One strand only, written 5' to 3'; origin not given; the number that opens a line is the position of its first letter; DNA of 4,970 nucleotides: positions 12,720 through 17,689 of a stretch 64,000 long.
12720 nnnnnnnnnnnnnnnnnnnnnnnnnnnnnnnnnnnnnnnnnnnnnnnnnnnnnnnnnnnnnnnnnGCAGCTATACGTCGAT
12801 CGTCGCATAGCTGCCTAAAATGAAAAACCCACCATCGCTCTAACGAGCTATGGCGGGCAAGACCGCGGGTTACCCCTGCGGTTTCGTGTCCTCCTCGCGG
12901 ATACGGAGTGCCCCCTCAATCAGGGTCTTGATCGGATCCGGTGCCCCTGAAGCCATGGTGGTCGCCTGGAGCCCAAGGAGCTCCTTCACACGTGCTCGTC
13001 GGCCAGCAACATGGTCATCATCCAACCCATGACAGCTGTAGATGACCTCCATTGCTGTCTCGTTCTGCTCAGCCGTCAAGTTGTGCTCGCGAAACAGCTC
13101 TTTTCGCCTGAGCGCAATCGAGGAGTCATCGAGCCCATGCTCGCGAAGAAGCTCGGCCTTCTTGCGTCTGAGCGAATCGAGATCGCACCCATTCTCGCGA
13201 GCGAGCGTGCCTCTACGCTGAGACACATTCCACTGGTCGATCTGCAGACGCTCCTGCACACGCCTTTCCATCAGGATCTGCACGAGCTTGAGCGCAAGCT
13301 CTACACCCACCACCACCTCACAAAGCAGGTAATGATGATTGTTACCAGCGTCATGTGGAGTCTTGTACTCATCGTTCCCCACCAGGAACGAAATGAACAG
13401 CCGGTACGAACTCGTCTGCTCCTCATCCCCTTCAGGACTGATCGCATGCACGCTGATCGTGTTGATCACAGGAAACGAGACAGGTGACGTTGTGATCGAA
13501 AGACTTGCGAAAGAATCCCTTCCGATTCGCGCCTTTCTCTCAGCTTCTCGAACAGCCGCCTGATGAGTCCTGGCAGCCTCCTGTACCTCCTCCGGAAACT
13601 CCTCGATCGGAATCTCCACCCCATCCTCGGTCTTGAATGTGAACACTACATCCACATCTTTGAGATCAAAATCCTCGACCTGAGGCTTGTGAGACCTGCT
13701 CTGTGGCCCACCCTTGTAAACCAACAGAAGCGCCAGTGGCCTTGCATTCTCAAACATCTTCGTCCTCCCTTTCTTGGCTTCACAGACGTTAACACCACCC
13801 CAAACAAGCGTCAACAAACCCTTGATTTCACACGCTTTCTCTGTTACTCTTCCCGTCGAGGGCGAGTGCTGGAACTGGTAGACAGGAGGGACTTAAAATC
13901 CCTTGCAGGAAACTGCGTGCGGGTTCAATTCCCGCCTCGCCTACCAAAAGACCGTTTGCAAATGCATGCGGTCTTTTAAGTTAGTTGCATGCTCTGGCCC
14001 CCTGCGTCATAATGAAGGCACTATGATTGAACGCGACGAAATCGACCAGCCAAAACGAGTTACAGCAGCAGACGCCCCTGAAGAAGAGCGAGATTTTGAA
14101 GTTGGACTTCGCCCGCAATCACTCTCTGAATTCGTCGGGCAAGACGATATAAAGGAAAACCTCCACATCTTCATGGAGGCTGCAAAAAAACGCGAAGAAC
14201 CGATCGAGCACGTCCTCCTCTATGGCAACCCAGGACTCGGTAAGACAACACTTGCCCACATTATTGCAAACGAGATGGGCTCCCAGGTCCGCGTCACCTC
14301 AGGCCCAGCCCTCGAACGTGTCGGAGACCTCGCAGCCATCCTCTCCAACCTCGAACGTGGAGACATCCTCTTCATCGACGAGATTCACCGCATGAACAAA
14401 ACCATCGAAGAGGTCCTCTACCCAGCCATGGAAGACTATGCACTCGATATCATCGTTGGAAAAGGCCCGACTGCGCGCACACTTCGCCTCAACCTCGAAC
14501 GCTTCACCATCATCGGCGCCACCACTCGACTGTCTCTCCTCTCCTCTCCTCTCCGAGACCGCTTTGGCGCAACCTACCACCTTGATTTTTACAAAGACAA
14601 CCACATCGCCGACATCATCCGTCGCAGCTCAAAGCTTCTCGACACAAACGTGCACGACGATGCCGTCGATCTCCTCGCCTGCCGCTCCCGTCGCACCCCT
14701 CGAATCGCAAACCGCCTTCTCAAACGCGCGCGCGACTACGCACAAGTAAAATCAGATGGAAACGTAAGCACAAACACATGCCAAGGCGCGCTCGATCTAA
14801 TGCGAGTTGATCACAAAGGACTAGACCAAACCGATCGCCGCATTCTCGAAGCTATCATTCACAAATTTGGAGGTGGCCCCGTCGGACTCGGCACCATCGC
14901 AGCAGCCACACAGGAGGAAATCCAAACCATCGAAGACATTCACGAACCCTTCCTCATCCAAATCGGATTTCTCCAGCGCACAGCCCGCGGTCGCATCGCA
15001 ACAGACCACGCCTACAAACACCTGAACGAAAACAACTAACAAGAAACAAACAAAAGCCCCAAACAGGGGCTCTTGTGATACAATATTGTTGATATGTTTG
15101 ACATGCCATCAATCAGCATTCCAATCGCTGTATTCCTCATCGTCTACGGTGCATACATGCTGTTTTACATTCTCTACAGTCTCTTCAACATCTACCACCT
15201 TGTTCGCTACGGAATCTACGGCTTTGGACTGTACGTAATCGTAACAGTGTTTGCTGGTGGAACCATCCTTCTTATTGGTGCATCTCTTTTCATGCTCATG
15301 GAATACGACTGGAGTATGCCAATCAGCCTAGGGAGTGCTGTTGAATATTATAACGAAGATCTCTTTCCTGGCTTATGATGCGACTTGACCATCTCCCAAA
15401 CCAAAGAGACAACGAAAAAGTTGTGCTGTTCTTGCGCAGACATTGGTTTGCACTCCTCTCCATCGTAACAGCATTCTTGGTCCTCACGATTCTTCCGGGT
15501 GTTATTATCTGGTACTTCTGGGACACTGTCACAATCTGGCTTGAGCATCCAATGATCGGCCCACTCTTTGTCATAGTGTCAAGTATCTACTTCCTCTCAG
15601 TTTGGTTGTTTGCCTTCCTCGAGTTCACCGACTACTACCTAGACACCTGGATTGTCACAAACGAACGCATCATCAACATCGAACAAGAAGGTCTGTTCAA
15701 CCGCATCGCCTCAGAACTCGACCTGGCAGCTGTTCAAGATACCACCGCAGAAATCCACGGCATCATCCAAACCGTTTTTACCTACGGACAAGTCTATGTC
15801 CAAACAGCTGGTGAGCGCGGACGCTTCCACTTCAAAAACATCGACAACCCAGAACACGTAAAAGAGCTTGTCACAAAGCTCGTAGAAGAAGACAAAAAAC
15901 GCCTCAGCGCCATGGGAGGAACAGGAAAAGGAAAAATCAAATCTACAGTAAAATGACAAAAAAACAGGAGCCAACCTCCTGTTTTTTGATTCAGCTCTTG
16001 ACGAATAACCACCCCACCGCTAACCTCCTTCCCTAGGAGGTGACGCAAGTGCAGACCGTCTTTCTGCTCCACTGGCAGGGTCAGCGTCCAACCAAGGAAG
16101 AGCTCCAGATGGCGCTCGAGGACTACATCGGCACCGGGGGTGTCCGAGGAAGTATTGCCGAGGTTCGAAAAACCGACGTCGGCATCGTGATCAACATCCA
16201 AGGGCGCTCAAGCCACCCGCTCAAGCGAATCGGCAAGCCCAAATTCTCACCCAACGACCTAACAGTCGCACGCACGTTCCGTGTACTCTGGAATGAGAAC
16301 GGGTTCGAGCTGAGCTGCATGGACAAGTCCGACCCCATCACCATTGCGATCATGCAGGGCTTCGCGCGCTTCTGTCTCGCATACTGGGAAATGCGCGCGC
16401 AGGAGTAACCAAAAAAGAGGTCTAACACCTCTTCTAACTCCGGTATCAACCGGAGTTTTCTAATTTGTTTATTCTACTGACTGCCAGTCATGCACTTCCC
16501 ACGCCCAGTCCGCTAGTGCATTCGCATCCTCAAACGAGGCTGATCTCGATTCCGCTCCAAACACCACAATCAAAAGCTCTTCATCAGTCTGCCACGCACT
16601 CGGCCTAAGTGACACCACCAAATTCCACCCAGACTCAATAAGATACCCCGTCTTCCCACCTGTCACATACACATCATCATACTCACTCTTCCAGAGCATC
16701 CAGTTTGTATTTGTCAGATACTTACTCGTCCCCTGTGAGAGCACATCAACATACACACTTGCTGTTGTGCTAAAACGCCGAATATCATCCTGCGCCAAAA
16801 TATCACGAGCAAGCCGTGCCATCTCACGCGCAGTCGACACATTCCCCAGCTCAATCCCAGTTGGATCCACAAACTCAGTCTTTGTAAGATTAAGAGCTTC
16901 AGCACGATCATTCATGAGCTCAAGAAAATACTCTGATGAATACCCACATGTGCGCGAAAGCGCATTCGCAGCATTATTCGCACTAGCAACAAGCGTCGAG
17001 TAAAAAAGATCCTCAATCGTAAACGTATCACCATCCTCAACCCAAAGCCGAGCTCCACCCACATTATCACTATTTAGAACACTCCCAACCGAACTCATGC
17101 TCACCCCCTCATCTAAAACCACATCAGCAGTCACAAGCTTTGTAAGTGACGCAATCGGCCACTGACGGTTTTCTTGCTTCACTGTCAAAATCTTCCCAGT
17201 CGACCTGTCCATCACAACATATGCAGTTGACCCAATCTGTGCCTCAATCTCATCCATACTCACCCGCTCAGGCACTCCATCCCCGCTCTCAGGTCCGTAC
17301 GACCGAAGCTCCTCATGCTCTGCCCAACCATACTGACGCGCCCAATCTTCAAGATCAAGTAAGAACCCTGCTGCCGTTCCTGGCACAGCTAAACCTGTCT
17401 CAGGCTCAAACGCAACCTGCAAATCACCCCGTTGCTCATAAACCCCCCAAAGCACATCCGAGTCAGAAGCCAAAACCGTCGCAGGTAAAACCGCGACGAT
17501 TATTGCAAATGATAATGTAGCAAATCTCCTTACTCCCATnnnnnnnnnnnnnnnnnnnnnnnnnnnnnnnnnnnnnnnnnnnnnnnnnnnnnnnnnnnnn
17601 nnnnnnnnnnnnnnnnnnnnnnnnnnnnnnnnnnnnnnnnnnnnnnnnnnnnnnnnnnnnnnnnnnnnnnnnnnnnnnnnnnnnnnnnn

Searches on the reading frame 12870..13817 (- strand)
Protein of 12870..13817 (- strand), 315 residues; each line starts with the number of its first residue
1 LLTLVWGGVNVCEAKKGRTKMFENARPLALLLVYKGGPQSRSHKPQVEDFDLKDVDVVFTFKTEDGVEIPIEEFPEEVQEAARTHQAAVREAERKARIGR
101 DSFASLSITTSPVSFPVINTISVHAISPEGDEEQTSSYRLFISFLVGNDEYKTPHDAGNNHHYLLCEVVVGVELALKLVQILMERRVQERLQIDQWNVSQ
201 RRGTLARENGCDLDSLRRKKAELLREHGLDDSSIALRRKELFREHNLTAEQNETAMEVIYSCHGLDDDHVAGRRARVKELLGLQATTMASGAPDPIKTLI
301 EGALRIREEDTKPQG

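Call 10: search_protein_families(library=pfam, proteins=[window:12870-13817:-], max_evalue=0.001)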
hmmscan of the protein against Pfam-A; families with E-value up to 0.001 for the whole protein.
window:12870-13817:- (315 aa): 0 families

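Call 30: search_protein_families(library=pfam, proteins=[window:12870-13817:-], max_evalue=5)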
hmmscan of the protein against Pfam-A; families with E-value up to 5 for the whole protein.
window:12870-13817:- (315 aa): 1 family
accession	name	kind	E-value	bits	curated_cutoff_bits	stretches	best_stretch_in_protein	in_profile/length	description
PF19849.4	DUF6324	-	0.23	11.8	27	1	58-92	23-57/60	Family of unknown function (DUF6324)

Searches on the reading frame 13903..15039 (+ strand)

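Call 10: search_protein_families(library=pfam, proteins=[window:13903-15039:+], max_evalue=0.001)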
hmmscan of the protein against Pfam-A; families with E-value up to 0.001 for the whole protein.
window:13903-15039:+ (378 aa): 15 families
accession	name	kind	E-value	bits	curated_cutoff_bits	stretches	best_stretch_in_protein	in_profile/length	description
PF05496.18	RuvB_N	-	2.5e-78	261.8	27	1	69-227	1-159/159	Holliday junction DNA helicase RuvB P-loop domain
PF05491.19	RuvB_C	-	1.1e-24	86.5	24.7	1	305-375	2-72/72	RuvB C-terminal winged helix domain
PF17864.7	AAA_lid_4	-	2.8e-24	85.1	27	1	230-303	1-74/74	RuvB AAA lid domain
PF00004.35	AAA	-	3.8e-21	76.3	21.2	1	104-226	1-128/131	ATPase family associated with various cellular activities (AAA)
PF07728.20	AAA_5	-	7.8e-11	42.6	22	1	103-221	1-139/139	AAA domain (dynein-related subfamily)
PF13191.12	AAA_16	-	3e-06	28.3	32.6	1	76-139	1-63/167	AAA ATPase domain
PF05673.19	DUF815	-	9.2e-06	25.4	23.8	1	73-161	26-116/249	Protein of unknown function (DUF815)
PF00493.29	MCM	-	2.5e-05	23.9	23.3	0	75-183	24-152/224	MCM P-loop domain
PF20720.3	nSTAND3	-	4.3e-05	23.7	27.2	1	94-160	10-73/155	Novel STAND NTPase 3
PF06068.19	TIP49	-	4.5e-05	23.2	23.8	1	75-132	24-81/347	TIP49 P-loop domain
PF02367.23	TsaE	-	0.0002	21.8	26.6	0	91-133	11-53/128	Threonylcarbamoyl adenosine biosynthesis protein TsaE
PF00910.28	RNA_helicase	-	0.00035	21.5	21.5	1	104-173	1-72/105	RNA helicase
PF07726.17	AAA_3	-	0.0005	20.4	27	0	103-130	1-28/131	ATPase family associated with various cellular activities (AAA)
PF01078.27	Mg_chelatase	-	0.00059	19.7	20.3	0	102-122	23-43/207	Magnesium chelatase, subunit ChlI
PF00158.32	Sigma54_activat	-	0.00061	20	20.2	0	89-125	10-46/168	Sigma-54 interaction domain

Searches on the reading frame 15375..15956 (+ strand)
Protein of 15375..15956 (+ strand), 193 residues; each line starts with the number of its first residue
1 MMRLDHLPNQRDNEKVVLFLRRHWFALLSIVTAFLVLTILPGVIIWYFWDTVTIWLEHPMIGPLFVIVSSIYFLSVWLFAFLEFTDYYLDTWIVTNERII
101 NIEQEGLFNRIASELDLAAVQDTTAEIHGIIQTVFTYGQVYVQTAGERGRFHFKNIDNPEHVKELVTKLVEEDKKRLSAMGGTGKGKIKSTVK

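Call 10: search_protein_families(library=pfam, proteins=[window:15375-15956:+], max_evalue=0.001)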
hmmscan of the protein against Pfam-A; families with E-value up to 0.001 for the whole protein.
window:15375-15956:+ (193 aa): 1 family
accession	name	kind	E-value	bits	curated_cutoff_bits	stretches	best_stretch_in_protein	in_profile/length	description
PF03703.20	bPH_2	-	5.1e-05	23.9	22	1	91-165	4-77/78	Bacterial PH domain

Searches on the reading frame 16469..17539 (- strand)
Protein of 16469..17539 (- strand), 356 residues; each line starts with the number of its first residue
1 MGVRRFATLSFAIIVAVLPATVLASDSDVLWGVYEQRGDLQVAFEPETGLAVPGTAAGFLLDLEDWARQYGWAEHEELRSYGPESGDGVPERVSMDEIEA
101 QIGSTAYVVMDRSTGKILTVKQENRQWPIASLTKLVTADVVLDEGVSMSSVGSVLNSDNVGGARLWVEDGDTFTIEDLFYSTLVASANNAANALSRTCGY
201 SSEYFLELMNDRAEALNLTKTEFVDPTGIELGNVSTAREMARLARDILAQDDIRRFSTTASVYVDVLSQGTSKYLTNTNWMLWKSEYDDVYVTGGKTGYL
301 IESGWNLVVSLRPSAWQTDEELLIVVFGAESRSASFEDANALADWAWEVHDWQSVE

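Call 8: search_protein_families(library=pfam, proteins=[window:16469-17539:-], max_evalue=0.001)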
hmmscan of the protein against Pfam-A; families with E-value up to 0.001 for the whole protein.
window:16469-17539:- (356 aa): 2 families
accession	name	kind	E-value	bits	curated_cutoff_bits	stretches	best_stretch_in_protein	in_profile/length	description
PF00768.25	Peptidase_S11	-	9.2e-41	140.3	27.6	1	99-330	7-238/239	D-alanyl-D-alanine carboxypeptidase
PF13354.11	Beta-lactamase2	-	1.7e-08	34.5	22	1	108-251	3-150/214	Beta-lactamase enzyme family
